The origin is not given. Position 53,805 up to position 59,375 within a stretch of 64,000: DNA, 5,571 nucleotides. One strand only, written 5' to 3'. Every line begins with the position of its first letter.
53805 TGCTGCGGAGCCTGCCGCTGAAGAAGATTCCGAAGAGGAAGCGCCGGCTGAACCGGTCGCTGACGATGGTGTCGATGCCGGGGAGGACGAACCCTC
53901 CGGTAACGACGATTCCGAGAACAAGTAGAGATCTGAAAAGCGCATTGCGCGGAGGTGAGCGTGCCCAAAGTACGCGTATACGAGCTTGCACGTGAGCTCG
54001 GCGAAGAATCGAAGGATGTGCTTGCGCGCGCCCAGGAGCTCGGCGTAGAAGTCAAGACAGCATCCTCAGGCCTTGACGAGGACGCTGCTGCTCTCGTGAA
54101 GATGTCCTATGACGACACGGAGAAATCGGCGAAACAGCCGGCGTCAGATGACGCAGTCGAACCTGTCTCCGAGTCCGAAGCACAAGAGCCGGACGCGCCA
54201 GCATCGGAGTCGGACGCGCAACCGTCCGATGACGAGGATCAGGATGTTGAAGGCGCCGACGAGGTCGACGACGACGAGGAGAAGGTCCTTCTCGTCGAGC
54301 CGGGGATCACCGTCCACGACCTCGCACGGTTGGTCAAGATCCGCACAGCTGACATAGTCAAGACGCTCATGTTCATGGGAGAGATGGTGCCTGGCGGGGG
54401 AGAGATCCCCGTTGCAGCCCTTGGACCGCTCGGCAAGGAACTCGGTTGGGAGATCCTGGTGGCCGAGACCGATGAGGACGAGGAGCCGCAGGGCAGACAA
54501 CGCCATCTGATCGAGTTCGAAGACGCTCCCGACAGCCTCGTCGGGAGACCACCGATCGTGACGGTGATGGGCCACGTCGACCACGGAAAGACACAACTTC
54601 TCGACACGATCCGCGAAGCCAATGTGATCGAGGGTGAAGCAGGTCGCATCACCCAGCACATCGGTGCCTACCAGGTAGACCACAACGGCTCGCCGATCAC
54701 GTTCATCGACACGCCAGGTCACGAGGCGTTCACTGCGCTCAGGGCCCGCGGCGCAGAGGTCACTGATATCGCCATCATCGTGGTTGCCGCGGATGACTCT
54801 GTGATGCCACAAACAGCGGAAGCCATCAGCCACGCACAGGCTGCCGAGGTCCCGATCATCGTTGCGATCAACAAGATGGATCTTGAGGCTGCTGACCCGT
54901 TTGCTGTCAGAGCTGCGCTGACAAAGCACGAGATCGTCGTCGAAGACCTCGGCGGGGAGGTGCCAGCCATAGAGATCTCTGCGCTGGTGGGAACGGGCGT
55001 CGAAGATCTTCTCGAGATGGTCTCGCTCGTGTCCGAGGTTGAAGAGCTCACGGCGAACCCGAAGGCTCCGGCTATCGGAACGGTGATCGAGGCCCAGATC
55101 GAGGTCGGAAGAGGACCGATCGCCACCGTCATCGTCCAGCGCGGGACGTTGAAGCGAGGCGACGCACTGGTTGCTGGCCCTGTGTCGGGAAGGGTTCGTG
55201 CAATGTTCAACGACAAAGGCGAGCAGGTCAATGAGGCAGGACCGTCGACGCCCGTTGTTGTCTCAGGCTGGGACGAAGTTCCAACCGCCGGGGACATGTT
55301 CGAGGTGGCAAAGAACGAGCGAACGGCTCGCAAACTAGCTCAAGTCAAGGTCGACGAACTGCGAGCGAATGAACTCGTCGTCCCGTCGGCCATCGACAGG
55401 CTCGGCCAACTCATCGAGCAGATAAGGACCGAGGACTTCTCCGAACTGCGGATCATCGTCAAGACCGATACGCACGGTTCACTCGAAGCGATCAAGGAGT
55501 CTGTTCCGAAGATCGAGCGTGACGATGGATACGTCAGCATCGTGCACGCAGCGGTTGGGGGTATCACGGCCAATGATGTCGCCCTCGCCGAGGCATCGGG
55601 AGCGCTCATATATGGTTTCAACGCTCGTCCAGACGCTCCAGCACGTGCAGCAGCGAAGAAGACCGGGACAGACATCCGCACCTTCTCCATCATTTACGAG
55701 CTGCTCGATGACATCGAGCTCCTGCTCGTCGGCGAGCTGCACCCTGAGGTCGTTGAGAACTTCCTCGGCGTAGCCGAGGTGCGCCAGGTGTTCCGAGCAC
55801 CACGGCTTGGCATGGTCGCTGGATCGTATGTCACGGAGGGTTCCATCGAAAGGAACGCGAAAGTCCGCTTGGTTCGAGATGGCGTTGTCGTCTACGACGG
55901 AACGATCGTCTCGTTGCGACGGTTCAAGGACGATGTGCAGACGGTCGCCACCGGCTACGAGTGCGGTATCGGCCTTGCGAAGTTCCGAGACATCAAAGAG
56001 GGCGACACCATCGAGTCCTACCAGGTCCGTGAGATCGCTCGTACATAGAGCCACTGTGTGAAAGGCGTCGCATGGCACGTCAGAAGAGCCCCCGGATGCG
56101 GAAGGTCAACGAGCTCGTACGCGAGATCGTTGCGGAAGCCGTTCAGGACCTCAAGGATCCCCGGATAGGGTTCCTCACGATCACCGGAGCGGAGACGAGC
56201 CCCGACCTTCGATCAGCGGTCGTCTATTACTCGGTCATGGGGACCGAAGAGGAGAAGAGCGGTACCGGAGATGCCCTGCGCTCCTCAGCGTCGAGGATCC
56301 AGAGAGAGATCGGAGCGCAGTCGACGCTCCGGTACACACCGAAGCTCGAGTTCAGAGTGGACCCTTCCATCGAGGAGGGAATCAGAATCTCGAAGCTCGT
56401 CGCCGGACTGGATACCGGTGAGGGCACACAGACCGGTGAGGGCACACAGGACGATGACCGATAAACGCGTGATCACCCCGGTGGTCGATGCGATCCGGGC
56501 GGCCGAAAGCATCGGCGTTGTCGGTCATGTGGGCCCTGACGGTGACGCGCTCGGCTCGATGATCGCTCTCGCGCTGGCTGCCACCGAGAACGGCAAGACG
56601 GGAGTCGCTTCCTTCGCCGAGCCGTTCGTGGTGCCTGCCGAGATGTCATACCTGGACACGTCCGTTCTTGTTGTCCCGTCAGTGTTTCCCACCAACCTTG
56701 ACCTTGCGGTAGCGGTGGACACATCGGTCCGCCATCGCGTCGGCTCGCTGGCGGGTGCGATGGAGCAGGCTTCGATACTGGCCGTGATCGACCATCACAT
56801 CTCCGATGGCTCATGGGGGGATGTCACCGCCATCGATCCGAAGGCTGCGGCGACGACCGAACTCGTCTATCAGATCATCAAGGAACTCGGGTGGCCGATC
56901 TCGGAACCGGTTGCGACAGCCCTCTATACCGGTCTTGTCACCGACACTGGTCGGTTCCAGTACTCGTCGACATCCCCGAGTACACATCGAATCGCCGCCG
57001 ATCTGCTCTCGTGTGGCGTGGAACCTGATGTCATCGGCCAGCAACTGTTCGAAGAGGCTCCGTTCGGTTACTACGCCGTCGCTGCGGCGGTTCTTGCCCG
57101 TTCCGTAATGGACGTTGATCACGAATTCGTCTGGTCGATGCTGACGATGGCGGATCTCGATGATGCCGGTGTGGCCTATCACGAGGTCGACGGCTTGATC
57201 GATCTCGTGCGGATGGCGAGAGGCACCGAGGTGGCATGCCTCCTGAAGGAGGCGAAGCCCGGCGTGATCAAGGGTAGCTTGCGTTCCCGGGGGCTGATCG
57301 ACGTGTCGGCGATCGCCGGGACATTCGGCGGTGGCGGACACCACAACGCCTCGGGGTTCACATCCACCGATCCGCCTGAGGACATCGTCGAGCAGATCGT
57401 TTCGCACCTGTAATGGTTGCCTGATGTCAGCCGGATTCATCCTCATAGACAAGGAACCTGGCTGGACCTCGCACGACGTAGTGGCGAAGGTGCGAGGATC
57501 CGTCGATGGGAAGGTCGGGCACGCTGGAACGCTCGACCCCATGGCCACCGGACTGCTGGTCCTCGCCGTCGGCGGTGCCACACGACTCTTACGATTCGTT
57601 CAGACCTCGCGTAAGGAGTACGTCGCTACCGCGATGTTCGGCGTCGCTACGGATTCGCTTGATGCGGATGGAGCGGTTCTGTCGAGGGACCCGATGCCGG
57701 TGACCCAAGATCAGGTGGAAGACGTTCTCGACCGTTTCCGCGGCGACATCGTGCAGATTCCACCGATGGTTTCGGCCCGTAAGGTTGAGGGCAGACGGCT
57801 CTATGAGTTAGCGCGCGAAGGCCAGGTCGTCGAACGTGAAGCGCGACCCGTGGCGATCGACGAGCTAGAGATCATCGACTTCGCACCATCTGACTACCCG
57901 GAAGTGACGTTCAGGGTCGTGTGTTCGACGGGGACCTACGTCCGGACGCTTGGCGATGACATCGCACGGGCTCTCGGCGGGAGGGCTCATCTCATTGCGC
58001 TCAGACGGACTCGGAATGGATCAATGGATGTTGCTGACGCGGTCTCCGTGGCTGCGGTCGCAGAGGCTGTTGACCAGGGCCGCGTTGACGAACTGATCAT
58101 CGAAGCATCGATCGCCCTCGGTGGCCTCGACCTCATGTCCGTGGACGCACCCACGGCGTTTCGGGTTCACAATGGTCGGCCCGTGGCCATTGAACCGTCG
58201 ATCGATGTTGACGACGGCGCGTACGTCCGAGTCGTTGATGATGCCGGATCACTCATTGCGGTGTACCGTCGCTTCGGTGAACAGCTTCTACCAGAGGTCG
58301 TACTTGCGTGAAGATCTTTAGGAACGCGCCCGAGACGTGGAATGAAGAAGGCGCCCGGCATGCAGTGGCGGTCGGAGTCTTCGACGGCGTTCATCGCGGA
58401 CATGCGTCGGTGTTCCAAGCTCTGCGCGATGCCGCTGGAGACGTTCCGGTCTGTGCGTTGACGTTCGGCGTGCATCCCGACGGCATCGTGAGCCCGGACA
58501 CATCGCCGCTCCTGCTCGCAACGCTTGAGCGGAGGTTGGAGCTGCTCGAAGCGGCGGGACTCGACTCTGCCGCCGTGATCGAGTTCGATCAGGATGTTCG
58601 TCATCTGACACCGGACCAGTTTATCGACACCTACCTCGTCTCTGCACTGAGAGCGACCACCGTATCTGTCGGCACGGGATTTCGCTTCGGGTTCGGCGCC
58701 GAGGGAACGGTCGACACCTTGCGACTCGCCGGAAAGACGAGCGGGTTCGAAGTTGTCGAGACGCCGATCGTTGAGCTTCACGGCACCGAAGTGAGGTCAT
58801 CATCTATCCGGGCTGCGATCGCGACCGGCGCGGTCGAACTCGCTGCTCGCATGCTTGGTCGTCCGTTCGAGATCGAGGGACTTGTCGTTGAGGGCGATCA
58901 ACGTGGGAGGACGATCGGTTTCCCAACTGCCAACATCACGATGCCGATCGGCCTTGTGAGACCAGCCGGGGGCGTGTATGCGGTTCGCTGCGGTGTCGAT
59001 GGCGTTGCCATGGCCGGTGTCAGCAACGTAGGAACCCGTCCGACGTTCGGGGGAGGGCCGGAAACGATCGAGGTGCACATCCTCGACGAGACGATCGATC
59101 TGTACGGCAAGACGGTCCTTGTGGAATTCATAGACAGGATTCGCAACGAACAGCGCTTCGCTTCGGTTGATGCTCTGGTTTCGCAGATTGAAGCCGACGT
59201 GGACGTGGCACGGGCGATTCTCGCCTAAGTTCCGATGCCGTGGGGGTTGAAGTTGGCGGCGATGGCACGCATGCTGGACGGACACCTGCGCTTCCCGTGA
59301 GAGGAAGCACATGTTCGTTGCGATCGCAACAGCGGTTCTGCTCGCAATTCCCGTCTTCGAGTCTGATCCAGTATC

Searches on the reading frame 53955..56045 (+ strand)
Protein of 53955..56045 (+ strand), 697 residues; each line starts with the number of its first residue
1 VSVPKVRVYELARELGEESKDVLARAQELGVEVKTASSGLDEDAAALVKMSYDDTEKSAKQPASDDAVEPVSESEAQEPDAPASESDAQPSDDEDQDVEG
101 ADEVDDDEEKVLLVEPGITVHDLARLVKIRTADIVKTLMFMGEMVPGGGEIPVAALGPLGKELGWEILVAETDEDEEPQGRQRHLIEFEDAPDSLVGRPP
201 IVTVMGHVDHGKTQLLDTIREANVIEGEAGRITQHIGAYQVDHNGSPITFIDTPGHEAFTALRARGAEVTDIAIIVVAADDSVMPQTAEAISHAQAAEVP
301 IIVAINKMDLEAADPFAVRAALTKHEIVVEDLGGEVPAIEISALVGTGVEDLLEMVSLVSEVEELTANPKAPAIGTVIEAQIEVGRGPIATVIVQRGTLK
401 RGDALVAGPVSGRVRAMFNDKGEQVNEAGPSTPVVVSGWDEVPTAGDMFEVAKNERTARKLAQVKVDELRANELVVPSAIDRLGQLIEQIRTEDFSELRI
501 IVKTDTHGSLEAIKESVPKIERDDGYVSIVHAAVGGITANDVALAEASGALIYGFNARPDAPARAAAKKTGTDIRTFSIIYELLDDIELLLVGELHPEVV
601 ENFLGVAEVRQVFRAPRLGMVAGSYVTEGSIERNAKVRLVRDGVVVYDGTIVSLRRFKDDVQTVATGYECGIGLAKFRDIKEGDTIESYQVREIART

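Call 31: search_protein_families(library=ncbifam, proteins=[window:53955-56045:+], max_evalue=1e-25)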
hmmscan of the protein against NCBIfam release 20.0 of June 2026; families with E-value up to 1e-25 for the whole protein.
window:53955-56045:+ (697 aa): 5 families
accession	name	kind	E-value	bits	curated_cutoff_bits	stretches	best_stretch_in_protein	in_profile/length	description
TIGR00487.1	IF-2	equivalog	6.9e-219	728.4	424.4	1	110-697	4-585/587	translation initiation factor IF-2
NF003078.0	PRK04004.1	equivalog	1.8e-59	201.9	468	1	198-309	10-139/598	translation initiation factor IF-2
TIGR00491.2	aIF-2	equivalog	6.8e-50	170.1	554.75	1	198-310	3-133/591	translation initiation factor IF-2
NF011418.0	PRK14845.1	equivalog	8.4e-39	133.1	756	0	213-310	475-590/1049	translation initiation factor IF-2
TIGR00231.1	small_GTP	domain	4.7e-31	107.8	42.5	1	201-356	5-162/164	GTP-binding protein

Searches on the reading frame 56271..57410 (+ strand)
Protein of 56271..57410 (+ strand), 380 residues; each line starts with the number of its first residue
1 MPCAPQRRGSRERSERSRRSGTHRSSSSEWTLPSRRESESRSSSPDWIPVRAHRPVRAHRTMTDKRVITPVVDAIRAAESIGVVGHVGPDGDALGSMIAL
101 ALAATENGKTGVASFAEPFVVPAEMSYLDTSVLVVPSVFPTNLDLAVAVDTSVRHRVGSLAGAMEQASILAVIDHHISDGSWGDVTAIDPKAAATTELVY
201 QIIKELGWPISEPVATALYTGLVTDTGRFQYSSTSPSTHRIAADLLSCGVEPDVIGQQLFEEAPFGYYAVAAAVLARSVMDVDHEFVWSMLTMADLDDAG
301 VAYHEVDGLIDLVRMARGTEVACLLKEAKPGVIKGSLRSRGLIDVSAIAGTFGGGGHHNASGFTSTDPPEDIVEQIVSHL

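Call 31: search_protein_families(library=ncbifam, proteins=[window:56271-57410:+], max_evalue=1e-25)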
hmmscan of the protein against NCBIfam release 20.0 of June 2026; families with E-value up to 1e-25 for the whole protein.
window:56271-57410:+ (380 aa): 1 family
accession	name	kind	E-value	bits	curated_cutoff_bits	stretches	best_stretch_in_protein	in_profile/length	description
NF053633.1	OlncasPapPhNrnA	equivalog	5.3e-29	101.1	350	1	68-376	6-307/317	bifunctional oligoribonuclease/PAP phosphatase NrnA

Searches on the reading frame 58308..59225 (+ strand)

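Call 31: search_protein_families(library=ncbifam, proteins=[window:58308-59225:+], max_evalue=1e-25)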
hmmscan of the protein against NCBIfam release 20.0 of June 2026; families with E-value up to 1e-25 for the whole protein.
window:58308-59225:+ (306 aa): 7 families
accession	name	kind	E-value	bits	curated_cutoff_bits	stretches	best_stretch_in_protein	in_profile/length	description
NF004160.0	PRK05627.1-3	equivalog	9.7e-92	307.1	295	1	12-306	11-320/325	bifunctional riboflavin kinase/FAD synthetase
NF004159.0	PRK05627.1-2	equivalog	9.4e-81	271.4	306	1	1-306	2-308/326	bifunctional riboflavin kinase/FAD synthetase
NF004163.0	PRK05627.1-6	equivalog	2.4e-80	270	315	1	12-305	12-307/313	bifunctional riboflavin kinase/FAD synthetase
TIGR00083.1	ribF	equivalog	1.1e-79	267.8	184.35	1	20-305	2-289/290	riboflavin biosynthesis protein RibF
NF004162.0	PRK05627.1-5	equivalog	7.2e-73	245.6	241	1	16-305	13-299/304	bifunctional riboflavin kinase/FAD synthetase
NF004161.0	PRK05627.1-4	equivalog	1.1e-65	221.8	461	1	12-303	14-309/324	bifunctional riboflavin kinase/FAD synthetase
NF004158.0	PRK05627.1-1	equivalog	1.3e-53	182.3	396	1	19-302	19-301/304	bifunctional riboflavin kinase/FAD synthetase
